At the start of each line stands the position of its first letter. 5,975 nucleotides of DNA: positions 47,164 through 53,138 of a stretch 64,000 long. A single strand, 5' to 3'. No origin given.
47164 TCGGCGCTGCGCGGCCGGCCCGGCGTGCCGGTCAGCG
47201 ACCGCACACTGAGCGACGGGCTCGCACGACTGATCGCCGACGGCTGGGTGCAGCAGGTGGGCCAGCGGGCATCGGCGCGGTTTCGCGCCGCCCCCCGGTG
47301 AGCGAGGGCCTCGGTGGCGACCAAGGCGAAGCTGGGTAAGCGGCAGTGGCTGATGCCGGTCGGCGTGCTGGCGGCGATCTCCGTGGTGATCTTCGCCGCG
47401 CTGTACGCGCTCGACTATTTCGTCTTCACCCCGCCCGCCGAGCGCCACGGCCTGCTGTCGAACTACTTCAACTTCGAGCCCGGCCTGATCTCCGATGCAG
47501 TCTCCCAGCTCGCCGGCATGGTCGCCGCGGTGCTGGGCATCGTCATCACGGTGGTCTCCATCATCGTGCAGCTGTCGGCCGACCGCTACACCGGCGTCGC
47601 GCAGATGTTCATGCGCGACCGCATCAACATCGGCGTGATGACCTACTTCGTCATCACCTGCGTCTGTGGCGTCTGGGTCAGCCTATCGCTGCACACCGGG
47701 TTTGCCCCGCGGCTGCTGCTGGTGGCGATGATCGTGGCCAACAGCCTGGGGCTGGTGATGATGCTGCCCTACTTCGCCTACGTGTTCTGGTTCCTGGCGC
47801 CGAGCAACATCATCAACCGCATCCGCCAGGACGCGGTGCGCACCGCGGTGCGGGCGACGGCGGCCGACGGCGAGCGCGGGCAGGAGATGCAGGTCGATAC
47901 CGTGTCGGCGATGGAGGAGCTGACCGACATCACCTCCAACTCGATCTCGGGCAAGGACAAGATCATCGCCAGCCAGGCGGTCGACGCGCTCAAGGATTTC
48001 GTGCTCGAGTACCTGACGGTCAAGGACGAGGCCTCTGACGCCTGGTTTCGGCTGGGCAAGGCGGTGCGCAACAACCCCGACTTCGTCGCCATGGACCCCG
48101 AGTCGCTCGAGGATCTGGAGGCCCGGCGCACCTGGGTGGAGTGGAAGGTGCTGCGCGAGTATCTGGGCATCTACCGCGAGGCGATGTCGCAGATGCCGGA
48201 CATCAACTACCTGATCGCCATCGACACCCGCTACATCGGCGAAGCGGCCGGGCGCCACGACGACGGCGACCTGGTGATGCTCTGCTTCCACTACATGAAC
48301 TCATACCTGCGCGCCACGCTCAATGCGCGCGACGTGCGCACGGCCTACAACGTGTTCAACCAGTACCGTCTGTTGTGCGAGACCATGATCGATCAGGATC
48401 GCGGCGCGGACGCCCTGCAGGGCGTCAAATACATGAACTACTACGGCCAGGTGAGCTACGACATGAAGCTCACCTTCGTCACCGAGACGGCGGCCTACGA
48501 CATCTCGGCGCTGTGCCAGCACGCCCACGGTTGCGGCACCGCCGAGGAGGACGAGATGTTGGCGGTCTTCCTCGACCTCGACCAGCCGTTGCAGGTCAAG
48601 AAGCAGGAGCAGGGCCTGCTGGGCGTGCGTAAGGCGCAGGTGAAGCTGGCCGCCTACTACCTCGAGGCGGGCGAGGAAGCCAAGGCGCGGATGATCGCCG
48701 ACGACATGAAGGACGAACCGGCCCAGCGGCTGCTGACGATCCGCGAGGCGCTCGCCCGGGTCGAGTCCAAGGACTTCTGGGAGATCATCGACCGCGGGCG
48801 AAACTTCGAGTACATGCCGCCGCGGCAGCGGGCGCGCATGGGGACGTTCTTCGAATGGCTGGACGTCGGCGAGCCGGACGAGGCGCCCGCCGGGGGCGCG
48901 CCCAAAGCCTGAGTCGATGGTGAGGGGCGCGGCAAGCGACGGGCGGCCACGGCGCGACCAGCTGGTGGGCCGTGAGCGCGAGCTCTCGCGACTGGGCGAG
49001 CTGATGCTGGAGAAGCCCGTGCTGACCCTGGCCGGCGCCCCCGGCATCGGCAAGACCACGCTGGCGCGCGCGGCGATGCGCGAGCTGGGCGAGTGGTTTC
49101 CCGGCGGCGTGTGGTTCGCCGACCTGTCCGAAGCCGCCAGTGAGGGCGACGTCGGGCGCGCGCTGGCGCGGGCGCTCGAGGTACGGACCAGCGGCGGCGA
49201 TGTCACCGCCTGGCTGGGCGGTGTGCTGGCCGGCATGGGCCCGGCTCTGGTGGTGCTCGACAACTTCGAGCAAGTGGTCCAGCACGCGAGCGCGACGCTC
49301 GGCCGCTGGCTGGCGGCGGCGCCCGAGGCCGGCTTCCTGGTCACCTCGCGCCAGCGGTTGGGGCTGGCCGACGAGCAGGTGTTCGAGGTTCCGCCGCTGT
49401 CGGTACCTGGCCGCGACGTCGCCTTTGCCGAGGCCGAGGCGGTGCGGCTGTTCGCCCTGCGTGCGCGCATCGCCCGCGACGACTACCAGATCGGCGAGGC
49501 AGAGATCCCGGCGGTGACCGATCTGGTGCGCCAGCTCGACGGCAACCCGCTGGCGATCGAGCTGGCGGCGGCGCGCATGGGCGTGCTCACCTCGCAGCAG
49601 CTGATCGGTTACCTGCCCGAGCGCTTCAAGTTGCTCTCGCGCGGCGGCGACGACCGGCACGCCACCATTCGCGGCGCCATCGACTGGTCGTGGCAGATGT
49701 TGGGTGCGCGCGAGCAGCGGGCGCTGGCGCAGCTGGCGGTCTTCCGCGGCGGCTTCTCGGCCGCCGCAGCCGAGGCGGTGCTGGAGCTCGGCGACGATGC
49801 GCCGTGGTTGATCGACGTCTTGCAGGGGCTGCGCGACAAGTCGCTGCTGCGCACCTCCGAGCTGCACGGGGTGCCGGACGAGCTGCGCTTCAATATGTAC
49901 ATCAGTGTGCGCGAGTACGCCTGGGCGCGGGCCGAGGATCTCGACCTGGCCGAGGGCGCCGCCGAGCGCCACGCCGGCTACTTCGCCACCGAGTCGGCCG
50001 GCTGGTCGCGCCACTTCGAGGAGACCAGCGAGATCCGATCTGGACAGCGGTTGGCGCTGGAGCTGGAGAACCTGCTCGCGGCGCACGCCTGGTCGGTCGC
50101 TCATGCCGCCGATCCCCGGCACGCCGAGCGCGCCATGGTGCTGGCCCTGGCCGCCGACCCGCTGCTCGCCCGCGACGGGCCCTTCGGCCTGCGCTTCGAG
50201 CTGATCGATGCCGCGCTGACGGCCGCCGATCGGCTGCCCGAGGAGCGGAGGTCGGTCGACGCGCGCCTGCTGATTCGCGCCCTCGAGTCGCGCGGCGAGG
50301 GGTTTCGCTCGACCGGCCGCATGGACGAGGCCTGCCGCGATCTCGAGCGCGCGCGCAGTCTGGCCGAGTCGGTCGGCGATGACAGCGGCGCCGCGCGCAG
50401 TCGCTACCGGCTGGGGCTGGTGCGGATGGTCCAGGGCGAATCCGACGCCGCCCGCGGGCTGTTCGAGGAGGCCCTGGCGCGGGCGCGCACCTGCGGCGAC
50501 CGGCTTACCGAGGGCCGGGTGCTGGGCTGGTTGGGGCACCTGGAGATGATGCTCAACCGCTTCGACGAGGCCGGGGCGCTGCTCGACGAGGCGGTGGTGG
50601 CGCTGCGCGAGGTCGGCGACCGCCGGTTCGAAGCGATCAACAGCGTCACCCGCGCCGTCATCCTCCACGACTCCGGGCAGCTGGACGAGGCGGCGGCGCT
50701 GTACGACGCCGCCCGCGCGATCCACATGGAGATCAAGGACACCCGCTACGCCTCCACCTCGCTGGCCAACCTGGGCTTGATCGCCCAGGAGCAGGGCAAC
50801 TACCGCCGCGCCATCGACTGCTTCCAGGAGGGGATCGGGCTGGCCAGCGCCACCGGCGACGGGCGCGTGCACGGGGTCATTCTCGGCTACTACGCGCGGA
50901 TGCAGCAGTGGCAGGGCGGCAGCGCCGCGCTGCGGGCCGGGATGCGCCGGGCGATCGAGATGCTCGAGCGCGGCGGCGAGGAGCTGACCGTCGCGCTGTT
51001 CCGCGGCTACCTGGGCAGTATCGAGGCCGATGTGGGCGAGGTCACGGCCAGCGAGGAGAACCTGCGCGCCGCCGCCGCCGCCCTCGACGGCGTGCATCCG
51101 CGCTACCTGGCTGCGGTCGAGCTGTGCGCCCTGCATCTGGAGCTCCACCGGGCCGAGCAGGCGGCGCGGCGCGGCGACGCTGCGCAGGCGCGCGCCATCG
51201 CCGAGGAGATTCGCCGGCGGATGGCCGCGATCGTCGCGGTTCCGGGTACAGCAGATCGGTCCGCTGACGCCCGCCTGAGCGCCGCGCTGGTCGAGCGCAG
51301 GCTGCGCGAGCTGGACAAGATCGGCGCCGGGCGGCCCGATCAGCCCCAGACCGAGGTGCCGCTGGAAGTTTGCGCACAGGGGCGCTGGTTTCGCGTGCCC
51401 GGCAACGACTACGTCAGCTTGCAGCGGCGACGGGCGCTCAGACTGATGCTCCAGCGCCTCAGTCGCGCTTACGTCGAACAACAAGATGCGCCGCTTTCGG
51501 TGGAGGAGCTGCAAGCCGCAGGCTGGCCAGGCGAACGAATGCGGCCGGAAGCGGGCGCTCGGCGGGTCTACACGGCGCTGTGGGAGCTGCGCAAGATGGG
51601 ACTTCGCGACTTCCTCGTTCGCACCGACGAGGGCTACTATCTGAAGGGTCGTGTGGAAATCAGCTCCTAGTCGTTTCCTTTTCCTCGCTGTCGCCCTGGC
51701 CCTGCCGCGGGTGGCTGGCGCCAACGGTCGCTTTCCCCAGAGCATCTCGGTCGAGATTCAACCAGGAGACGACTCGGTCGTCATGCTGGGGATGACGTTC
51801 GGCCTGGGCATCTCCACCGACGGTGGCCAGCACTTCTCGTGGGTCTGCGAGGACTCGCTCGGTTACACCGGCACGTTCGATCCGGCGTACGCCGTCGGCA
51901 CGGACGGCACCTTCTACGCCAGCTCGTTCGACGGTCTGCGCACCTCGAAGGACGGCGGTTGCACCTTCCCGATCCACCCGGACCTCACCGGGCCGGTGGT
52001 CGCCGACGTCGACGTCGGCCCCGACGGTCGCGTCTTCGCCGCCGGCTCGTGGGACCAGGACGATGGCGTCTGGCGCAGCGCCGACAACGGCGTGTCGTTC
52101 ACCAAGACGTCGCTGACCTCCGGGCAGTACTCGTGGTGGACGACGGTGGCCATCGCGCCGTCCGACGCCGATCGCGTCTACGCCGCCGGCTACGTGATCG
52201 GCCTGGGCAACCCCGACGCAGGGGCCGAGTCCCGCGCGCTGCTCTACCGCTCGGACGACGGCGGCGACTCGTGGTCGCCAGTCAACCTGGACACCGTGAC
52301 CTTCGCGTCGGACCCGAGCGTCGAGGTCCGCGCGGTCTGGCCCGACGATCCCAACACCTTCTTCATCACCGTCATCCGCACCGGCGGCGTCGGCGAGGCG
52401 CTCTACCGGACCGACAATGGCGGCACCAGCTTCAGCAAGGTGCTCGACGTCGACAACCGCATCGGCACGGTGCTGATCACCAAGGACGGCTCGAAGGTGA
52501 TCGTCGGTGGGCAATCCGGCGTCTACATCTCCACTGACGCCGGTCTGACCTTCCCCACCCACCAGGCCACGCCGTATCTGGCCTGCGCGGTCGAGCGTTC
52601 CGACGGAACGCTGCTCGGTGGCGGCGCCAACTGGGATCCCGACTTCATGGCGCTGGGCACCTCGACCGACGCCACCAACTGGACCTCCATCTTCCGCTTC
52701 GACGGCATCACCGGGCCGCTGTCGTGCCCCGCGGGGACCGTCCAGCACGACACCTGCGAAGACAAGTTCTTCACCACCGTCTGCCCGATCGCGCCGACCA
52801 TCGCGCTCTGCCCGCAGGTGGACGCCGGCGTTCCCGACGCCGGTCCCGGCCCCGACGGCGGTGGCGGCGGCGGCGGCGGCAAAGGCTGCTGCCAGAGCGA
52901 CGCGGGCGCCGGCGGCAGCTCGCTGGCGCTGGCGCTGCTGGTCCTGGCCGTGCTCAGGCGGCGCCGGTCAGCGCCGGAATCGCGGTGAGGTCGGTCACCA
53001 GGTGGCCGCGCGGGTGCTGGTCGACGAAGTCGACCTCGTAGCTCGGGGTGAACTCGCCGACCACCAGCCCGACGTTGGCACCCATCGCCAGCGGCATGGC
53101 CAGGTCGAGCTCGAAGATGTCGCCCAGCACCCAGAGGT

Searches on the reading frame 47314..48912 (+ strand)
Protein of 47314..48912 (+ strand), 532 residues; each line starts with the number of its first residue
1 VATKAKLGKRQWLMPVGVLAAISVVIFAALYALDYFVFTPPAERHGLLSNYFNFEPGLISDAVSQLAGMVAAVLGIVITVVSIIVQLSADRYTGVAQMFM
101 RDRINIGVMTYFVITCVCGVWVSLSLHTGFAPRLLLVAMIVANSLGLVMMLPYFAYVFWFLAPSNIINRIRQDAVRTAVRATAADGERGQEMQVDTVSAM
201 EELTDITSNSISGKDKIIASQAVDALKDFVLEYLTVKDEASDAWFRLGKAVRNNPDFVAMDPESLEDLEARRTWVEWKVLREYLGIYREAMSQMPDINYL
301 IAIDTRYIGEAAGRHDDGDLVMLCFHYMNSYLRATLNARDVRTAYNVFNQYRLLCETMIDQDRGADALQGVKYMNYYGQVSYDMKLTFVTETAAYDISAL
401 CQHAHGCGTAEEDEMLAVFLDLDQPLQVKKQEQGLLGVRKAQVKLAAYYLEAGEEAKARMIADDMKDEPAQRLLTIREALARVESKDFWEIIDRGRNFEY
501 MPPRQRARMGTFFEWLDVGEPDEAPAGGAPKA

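Call 3: search_protein_families(library=pfam, proteins=[window:47314-48912:+], max_evalue=0.01)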
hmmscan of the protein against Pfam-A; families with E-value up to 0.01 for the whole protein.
window:47314-48912:+ (532 aa): 1 family
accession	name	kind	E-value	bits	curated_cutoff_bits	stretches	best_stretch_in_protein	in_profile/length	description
PF10011.15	DUF2254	-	1.3e-09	37.8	28.8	1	12-190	5-179/368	Predicted membrane protein (DUF2254)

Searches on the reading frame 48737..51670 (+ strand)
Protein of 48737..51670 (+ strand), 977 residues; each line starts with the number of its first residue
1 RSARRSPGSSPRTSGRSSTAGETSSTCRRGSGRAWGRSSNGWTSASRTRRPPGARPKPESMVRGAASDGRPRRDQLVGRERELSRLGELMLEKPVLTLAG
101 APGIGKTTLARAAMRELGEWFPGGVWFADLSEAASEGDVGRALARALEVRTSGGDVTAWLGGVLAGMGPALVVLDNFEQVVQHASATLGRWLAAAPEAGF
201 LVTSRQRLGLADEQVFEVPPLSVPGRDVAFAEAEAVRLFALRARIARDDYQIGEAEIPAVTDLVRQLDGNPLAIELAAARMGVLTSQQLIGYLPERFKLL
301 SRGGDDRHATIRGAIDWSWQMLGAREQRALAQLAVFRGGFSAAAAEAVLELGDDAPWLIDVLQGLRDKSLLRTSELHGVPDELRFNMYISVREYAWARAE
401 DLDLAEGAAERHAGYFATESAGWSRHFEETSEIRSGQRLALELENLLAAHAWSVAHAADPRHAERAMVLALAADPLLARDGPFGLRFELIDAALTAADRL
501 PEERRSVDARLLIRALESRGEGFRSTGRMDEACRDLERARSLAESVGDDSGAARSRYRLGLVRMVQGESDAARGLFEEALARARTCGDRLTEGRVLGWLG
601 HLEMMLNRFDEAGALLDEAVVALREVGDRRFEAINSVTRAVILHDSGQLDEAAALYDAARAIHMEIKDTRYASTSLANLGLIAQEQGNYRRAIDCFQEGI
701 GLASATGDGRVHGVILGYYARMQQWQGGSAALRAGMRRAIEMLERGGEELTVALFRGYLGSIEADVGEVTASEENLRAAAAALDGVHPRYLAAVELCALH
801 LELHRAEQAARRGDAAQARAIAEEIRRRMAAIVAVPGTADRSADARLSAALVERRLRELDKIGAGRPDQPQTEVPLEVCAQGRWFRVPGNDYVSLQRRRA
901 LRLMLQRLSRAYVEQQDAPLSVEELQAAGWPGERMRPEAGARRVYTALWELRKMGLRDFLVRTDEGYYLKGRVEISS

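Call 16: search_protein_families(library=pfam, proteins=[window:48737-51670:+], max_evalue=0.001)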
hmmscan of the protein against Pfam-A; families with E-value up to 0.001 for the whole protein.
window:48737-51670:+ (977 aa): 11 families
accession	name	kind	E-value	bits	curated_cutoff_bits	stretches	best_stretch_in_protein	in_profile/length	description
PF13424.12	TPR_12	-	5.8e-19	68.5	30.1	2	638-702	8-74/77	Tetratricopeptide repeat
PF07719.23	TPR_2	-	1.4e-14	53.3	27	0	676-700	4-28/34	Tetratricopeptide repeat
PF00515.34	TPR_1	-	5.4e-13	48.6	27.8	1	675-701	3-29/34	Tetratricopeptide repeat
PF13181.12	TPR_8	-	9.5e-09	35.2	25.7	0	675-704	3-32/34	Tetratricopeptide repeat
PF13191.12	AAA_16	-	5.7e-07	30.6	32.6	1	75-130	1-56/167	AAA ATPase domain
PF13401.12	AAA_22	-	8e-07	29.9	27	1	93-182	5-98/130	AAA domain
PF05729.18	NACHT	-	1.2e-05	25.6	26.7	1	96-228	3-158/167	NACHT domain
PF13432.12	TPR_16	-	8.9e-05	23.3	32.7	1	557-622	1-60/65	Tetratricopeptide repeat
PF13176.12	TPR_7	-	0.00033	21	27.9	0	675-698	1-24/36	Tetratricopeptide repeat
PF00931.28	NB-ARC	-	0.00043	20.1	23.5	1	91-150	16-77/248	NB-ARC domain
PF13374.12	TPR_10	-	0.00044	20.6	27.5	0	674-699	3-28/42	Tetratricopeptide repeat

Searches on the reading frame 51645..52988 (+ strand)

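Call 16: search_protein_families(library=pfam, proteins=[window:51645-52988:+], max_evalue=0.001)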
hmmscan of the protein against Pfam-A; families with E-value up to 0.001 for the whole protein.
window:51645-52988:+ (447 aa): 2 families
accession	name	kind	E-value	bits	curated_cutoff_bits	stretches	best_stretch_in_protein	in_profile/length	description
PF15902.12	Sortilin-Vps10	-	9.6e-08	31.7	33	0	139-219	44-118/446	Sortilin, neurotensin receptor 3,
PF02012.26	BNR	-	1.7e-05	24.6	27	0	201-212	1-12/12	BNR/Asp-box repeat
